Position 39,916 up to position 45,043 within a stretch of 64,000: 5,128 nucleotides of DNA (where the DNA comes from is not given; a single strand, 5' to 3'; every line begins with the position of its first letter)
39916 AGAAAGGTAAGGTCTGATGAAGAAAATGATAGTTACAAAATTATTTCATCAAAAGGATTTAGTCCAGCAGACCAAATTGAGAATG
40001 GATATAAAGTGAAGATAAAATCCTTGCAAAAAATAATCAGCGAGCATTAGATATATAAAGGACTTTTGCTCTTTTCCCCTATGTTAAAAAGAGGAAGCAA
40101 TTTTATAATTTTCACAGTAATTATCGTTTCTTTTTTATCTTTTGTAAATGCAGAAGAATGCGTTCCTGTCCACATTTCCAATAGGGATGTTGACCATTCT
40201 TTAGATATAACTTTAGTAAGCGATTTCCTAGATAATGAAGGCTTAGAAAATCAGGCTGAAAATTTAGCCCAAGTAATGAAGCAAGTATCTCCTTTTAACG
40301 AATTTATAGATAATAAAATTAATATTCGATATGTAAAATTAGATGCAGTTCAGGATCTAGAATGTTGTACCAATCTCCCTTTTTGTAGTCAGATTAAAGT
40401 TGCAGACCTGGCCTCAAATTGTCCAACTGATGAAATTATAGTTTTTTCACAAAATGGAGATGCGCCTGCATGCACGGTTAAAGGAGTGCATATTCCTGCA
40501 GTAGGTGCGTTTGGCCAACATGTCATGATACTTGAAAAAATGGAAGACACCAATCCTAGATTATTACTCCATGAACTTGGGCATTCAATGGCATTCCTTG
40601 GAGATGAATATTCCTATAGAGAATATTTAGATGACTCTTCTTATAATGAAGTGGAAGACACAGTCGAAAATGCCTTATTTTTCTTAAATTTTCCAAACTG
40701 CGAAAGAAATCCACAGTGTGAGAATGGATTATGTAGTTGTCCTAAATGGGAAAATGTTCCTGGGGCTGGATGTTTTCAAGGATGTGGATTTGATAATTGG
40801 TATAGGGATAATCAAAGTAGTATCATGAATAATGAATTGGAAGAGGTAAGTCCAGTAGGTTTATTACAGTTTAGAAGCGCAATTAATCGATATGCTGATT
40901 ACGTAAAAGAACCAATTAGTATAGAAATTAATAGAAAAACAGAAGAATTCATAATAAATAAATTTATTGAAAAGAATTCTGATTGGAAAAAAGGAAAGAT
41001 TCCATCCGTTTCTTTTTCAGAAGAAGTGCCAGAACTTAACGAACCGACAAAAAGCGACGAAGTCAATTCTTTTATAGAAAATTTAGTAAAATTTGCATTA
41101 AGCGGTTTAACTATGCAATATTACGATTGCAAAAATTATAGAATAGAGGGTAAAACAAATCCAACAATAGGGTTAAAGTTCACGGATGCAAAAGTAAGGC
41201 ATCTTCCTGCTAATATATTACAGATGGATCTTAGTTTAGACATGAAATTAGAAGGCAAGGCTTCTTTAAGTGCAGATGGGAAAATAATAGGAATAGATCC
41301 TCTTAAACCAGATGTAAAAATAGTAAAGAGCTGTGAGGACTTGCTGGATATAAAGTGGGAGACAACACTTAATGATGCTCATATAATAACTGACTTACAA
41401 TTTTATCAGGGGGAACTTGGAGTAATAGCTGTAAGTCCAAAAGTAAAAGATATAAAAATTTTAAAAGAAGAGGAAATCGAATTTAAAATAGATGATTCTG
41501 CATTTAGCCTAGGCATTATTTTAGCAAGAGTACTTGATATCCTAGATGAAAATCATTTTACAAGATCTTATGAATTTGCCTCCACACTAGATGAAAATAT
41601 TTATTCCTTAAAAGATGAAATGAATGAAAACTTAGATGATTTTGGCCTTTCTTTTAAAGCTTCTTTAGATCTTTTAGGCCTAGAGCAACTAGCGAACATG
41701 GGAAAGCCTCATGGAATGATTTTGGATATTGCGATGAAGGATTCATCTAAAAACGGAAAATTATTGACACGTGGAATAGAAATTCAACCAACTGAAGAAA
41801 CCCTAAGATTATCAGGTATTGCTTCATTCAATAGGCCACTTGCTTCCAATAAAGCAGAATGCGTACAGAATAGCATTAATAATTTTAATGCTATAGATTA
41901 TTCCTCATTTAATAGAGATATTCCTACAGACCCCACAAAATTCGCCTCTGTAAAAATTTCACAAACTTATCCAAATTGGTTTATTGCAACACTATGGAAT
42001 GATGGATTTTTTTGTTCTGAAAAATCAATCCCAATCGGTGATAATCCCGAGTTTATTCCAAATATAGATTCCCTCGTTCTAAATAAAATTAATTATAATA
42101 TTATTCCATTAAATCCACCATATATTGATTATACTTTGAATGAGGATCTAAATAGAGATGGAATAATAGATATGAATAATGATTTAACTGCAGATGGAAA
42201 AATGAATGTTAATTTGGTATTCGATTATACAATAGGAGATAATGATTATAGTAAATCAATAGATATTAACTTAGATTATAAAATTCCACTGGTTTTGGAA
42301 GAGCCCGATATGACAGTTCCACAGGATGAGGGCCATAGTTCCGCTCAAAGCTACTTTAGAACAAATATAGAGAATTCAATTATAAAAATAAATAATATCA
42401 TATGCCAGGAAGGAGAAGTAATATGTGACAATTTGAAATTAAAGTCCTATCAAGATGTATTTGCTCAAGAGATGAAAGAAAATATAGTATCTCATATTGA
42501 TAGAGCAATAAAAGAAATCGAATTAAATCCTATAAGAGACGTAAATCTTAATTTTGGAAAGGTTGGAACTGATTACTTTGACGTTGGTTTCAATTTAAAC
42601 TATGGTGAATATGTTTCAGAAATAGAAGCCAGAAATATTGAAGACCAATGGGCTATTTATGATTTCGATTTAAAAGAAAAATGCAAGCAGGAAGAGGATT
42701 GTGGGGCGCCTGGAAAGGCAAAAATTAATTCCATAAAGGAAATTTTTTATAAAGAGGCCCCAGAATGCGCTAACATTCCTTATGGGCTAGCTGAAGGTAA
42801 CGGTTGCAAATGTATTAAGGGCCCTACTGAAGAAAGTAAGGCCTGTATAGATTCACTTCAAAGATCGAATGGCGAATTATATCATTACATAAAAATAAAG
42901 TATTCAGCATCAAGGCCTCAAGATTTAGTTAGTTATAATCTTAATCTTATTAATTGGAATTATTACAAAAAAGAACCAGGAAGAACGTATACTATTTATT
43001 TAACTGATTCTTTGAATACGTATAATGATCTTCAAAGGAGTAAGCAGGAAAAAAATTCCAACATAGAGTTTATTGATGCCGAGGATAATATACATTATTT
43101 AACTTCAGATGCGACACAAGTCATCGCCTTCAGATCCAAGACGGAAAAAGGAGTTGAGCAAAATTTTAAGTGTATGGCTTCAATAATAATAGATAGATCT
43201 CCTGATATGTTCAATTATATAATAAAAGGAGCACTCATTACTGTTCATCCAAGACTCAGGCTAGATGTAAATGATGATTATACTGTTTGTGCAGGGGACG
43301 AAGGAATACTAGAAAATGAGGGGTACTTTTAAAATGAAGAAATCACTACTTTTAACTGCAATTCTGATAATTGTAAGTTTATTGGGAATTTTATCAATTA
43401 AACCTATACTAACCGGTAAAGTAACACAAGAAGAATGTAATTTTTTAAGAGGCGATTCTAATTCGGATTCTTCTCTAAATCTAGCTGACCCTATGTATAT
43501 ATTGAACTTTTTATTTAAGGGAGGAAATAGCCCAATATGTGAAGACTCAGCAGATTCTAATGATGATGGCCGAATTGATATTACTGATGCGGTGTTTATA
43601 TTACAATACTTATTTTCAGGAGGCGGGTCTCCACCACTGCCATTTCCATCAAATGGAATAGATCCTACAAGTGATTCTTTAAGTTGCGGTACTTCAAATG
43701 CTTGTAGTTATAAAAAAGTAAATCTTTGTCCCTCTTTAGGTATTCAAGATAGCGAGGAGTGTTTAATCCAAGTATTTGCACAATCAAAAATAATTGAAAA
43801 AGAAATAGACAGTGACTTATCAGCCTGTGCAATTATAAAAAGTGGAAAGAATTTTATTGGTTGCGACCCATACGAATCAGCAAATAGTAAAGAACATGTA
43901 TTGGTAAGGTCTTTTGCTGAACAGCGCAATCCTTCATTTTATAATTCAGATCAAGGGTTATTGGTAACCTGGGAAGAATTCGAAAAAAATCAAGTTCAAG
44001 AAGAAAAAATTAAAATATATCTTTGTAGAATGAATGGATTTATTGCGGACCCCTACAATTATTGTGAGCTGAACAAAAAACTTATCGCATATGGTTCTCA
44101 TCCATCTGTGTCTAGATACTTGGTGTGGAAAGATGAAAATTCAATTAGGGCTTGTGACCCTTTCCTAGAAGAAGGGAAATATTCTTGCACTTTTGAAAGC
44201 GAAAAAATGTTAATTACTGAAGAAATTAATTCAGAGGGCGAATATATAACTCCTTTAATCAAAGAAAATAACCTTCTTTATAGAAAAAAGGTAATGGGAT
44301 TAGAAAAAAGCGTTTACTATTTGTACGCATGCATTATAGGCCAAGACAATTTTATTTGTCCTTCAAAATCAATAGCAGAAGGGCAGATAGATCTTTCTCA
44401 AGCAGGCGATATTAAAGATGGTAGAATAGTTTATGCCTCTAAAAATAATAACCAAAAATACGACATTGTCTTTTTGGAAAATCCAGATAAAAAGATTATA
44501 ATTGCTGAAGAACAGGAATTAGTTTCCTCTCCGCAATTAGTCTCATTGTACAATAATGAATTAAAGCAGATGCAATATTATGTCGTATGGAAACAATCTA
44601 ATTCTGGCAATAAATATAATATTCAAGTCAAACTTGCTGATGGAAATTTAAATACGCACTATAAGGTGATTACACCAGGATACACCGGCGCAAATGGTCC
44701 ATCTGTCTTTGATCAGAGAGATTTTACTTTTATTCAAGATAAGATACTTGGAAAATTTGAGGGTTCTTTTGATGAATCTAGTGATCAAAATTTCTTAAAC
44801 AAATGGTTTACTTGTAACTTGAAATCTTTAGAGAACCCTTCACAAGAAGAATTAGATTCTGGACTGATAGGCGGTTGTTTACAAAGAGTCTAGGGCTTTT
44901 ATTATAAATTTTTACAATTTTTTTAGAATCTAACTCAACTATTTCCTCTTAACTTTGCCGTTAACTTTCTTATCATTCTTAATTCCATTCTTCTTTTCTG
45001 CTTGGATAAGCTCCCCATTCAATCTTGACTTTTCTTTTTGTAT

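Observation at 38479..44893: Three-gene secreted operon: Tat-lipoprotein, 1,083-aa M64-like zincin giant, and dockerin-like protein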

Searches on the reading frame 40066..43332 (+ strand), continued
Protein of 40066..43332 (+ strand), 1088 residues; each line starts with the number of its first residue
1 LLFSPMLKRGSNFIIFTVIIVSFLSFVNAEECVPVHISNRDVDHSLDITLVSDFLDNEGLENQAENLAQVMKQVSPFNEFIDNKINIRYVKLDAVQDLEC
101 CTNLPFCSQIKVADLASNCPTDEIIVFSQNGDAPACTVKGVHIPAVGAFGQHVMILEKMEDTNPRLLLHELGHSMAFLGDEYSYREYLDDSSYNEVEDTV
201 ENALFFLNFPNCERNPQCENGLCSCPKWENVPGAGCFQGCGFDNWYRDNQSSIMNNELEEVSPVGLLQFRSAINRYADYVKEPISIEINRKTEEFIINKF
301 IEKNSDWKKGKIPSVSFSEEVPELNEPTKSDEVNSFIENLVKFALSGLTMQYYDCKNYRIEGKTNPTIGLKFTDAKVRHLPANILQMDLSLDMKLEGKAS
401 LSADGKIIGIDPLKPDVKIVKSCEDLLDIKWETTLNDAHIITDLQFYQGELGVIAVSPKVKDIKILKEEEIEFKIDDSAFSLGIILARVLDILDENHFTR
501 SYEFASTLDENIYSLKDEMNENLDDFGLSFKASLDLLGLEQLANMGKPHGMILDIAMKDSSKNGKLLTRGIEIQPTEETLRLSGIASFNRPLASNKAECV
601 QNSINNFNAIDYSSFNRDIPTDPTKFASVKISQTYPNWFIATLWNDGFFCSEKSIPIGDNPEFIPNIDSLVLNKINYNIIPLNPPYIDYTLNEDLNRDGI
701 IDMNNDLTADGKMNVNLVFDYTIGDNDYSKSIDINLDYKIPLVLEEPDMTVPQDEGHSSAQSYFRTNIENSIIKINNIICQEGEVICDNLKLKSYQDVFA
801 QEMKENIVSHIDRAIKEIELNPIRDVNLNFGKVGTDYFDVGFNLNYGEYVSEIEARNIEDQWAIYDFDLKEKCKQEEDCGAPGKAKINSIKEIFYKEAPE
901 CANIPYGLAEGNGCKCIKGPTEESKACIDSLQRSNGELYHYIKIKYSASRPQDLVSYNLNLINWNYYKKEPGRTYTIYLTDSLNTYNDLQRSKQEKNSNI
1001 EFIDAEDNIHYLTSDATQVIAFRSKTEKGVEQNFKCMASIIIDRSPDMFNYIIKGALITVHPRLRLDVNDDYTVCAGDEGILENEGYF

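Call 97: search_protein_families(library=pfam, proteins=[P0040, P0042, P0044, P0045, P0047, P0052, P0043, P0036, P0093], max_evalue=0.01)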
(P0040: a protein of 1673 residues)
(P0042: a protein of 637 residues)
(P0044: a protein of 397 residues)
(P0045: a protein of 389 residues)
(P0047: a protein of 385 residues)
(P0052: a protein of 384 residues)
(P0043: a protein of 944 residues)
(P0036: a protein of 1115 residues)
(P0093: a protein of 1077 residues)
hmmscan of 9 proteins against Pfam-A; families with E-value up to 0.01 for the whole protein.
P0040 (1673 aa): 0 families

P0042 (637 aa): 6 families
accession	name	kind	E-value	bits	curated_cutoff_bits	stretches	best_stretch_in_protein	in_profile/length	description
PF09471.16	Peptidase_M64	-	2.4e-18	66.8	26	2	33-101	2-71/302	IgA Peptidase M64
PF00801.26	PKD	-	7.5e-09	35.9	23.5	1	348-425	4-80/80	PKD domain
PF17963.7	Big_9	-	8.3e-07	30.2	23.6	1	340-418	1-83/89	Bacterial Ig domain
PF13927.12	Ig_3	-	9.4e-06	26.5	30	0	343-427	2-78/78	Immunoglobulin domain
PF18911.6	PKD_4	-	2.4e-05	24.7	27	1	340-414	1-72/85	PKD domain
PF06832.18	BiPBP_C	-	0.0013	19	26.8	0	357-416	31-86/90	Penicillin-Binding Protein C-terminus Family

P0044 (397 aa): 1 family
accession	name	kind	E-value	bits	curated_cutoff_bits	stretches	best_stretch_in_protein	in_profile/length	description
PF09471.16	Peptidase_M64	-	1.6e-11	44.3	26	2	183-238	4-60/302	IgA Peptidase M64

P0045 (389 aa): 2 families
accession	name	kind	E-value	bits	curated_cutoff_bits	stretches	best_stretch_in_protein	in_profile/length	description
PF09471.16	Peptidase_M64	-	1.7e-13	50.9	26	2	176-225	8-59/302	IgA Peptidase M64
PF13688.12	Reprolysin_5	-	0.0029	18.3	27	1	243-303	93-154/196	Metallo-peptidase family M12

P0047 (385 aa): 1 family
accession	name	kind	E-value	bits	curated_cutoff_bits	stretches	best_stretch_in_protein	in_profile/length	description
PF09471.16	Peptidase_M64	-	1.4e-13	51.1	26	2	248-320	104-171/302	IgA Peptidase M64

P0052 (384 aa): 1 family
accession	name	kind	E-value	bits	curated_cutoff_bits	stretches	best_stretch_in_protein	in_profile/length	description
PF09471.16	Peptidase_M64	-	1.5e-15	57.6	26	2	242-335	101-195/302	IgA Peptidase M64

P0043 (944 aa): 3 families
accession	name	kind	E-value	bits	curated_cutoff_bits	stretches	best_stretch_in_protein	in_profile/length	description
PF11617.13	Cu-binding_MopE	-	1e-28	99.7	27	4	282-311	1-30/30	Putative metal-binding motif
PF09471.16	Peptidase_M64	-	6.4e-13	49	26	1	716-899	2-198/302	IgA Peptidase M64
PF20773.4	InhA-like_MAM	-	0.00075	19.5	26.9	1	524-596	104-176/191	Immune inhibitor A-like, MAM domain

P0036 (1115 aa): 0 families

P0093 (1077 aa): 10 families
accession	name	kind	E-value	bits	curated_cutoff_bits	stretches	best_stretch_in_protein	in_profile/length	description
PF05345.18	He_PIG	-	4.4e-31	107.6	24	4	430-512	1-96/96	Putative Ig domain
PF17963.7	Big_9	-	3.9e-26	92.2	23.6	4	698-783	1-89/89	Bacterial Ig domain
PF17803.7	Cadherin_4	-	3.9e-18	66.2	25.1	4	690-737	3-53/71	Bacterial cadherin-like domain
PF09471.16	Peptidase_M64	-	3.3e-14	53.2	26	2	112-208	104-199/302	IgA Peptidase M64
PF18911.6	PKD_4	-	1.8e-10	41.2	27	0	698-734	1-38/85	PKD domain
PF00801.26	PKD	-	4.8e-10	39.7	23.5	0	925-956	49-80/80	PKD domain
PF00630.25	Filamin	-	2.3e-07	32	26.9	0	620-681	17-84/93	Filamin/ABP280 repeat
PF07495.19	Y_Y_Y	-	5.8e-05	23.4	26.6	0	638-694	4-64/65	Y_Y_Y domain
PF06832.18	BiPBP_C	-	0.00021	21.6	26.8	0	468-501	53-85/90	Penicillin-Binding Protein C-terminus Family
PF05660.16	DUF807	-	0.009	16.4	25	0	850-883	96-129/142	Coxiella burnetii protein of unknown function (DUF807)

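Call 105: find_encoding_contigs(protein=P0040, flank=8000, max_places=2)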
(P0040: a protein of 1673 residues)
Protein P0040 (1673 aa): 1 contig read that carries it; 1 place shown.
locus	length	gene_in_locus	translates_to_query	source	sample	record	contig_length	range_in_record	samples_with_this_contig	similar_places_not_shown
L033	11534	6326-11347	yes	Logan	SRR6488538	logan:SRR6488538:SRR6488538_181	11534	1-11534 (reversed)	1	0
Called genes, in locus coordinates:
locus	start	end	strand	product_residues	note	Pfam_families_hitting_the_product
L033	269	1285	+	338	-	PF00106:adh_short (faint), PF01073:3Beta_HSD, PF01370:Epimerase, PF02719:Polysacc_synt_2, PF04321:RmlD_sub_bind, PF13460:NAD_binding_10 (weak), PF16363:GDP_Man_Dehyd, PF07993:NAD_binding_4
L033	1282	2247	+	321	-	PF00535:Glycos_transf_2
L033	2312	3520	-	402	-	PF00365:PFK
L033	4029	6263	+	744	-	-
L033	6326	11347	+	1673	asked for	-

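Call 106: find_encoding_contigs(protein=P0036, flank=6000, max_places=2)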
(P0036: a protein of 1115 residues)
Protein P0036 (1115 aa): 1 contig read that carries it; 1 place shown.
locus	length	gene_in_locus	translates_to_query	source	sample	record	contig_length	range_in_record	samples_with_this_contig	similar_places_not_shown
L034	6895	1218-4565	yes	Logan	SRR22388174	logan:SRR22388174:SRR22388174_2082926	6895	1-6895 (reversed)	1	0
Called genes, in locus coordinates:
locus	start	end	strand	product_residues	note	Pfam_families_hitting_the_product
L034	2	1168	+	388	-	?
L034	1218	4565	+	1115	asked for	-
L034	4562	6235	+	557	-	PF00404:Dockerin_1 (weak)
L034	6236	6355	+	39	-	-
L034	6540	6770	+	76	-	-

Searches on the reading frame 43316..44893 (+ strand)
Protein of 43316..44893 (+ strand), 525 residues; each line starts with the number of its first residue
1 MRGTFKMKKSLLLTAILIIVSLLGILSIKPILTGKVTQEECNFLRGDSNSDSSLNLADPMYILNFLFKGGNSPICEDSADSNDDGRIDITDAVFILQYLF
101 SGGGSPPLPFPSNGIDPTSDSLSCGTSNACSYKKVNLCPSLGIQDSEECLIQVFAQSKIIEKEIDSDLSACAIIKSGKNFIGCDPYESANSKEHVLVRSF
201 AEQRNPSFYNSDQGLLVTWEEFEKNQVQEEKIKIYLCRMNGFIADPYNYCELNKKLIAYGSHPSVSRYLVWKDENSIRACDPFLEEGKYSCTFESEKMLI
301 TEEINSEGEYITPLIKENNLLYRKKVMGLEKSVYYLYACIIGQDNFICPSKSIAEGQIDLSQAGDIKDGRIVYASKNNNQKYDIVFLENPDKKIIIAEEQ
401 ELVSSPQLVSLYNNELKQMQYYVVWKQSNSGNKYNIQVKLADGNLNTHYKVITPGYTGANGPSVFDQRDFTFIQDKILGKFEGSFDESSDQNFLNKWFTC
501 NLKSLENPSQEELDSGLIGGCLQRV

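Call 3: search_protein_families(library=pfam, proteins=[window:43316-44893:+], max_evalue=1)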
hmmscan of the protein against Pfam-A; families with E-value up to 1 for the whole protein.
window:43316-44893:+ (525 aa): 1 family
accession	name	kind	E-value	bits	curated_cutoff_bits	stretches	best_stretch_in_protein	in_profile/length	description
PF00404.24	Dockerin_1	-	2.3e-06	28.1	22.9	1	46-99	2-56/57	Dockerin type I domain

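Call 4: search_protein_families(library=ncbifam, proteins=[window:43316-44893:+], max_evalue=1)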
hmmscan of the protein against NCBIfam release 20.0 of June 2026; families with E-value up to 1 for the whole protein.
window:43316-44893:+ (525 aa): 1 family
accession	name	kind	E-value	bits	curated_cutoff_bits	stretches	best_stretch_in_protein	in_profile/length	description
NF049990.1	CellobisidaseCelK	equivalog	0.0018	16.5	1700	1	34-100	818-883/889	cellulose 1,4-beta-cellobiosidase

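Call 24: find_homologous_proteins(query=window:43334-44893:+)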
Query window:43334-44893:+ (519 aa): 17 proteins with E <= 0.001 among 8000 candidates.
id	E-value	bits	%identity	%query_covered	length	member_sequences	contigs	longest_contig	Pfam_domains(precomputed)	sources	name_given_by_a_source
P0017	0.0e+0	1179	100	100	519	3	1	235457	PF00404.25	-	-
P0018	1.1e-155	537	51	95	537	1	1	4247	-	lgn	-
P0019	1.5e-149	517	48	99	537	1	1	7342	PF00404.25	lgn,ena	-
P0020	6.1e-142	492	47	100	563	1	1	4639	PF00404.25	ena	-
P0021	1.9e-140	487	46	100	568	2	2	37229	-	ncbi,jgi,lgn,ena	-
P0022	1.7e-100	355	40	99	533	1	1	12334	-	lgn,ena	-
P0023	6.6e-20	89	46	22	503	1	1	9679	PF21287.4,PF07648.21,PF00050.27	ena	-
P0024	4.9e-17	80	49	18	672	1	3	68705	PF00404.25,PF17957.8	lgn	-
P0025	9.1e-17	79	46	18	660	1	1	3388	-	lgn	-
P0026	1.1e-13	68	47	16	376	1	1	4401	-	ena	-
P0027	6.0e-13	66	51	16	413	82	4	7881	-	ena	-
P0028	4.3e-11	60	46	15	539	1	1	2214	PF01833.31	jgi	jgi:hypothetical protein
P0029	2.1e-10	58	43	18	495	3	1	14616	PF00149.34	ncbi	-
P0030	6.7e-9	53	47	13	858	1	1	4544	PF00404.25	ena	-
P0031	2.1e-7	48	42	13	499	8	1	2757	PF01551.30,PF00404.25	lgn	-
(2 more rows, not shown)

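Call 31: search_solved_structures(query=A3, max_evalue=1)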
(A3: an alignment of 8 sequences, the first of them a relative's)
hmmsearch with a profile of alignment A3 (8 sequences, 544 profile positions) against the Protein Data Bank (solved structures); distinct sequences matched with E-value up to 1: 20.
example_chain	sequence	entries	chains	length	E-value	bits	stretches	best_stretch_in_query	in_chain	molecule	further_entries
3ul4_B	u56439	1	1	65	2.9e-06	29.2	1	43-98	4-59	Cellulosome enzyme, dockerin type I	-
2mte_A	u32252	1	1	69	3.2e-05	25.8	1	44-100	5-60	Cellulose 1,4-beta-cellobiosidase (reducing end) CelS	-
1daq_A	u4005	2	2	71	3.3e-05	25.7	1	44-100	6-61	ENDOGLUCANASE SS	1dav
2y3n_B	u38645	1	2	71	4.1e-05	25.4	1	43-99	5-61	CELLULOSOMAL FAMILY-48 PROCESSIVE GLYCOSIDE HYDROLASE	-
4fl4_A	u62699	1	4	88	0.0021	19.8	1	45-99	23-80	Glycoside hydrolase family 9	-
4uyq_B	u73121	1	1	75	0.0038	19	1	42-98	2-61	Cellulosomal scaffoldin adaptor protein B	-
2yik_A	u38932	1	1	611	0.008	17.9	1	43-100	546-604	ENDOGLUCANASE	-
4cj0_A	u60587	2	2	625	0.021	16.5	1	38-99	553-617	ENDOGLUCANASE D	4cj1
1clc_A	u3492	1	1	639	0.022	16.5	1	38-99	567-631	ENDOGLUCANASE CELD; EC: 3.2.1.4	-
8x39_A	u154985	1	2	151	0.024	16.3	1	42-98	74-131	Serine protease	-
8x3a_A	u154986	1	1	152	0.024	16.3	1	42-98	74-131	Serine protease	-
4uyp_B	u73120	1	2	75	0.036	15.7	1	42-98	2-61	Cellulosomal scaffoldin adaptor protein B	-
8zvk_A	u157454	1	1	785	0.14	13.8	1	35-99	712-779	AaBgIC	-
4zcu_A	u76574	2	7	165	0.2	13.3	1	35-106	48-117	Calcium-binding mitochondrial carrier protein SCaMC-1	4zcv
6kg9_A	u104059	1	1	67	0.3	12.7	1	43-96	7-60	And cellulose-binding endoglucanase family 9 CelL ortholog dockerin domain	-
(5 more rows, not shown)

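Call 100: search_protein_families(library=pfam, alignment_id=A3, max_evalue=1)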
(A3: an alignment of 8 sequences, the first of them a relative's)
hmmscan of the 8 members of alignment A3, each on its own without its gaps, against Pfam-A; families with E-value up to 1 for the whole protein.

A. member 1, P0017 (519 aa): 1 family
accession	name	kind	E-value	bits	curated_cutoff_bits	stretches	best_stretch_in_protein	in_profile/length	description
PF00404.24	Dockerin_1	-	2.2e-06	28.2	22.9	1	40-93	2-56/57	Dockerin type I domain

B. families by the number of members that match (of 8 scanned): 7 families
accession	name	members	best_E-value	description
PF00404.24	Dockerin_1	8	2.5e-10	Dockerin type I domain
PF13405.12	EF-hand_6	2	0.06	EF-hand domain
PF11087.14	PRD1_DD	1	0.062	PRD1 phage membrane DNA delivery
PF18364.6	Molybdopterin_N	1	0.19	Molybdopterin oxidoreductase N-terminal domain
PF00036.39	EF-hand_1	1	0.21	EF hand domain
PF13517.12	FG-GAP_3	1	0.65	FG-GAP-like repeat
PF13202.12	EF-hand_5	1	0.77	EF hand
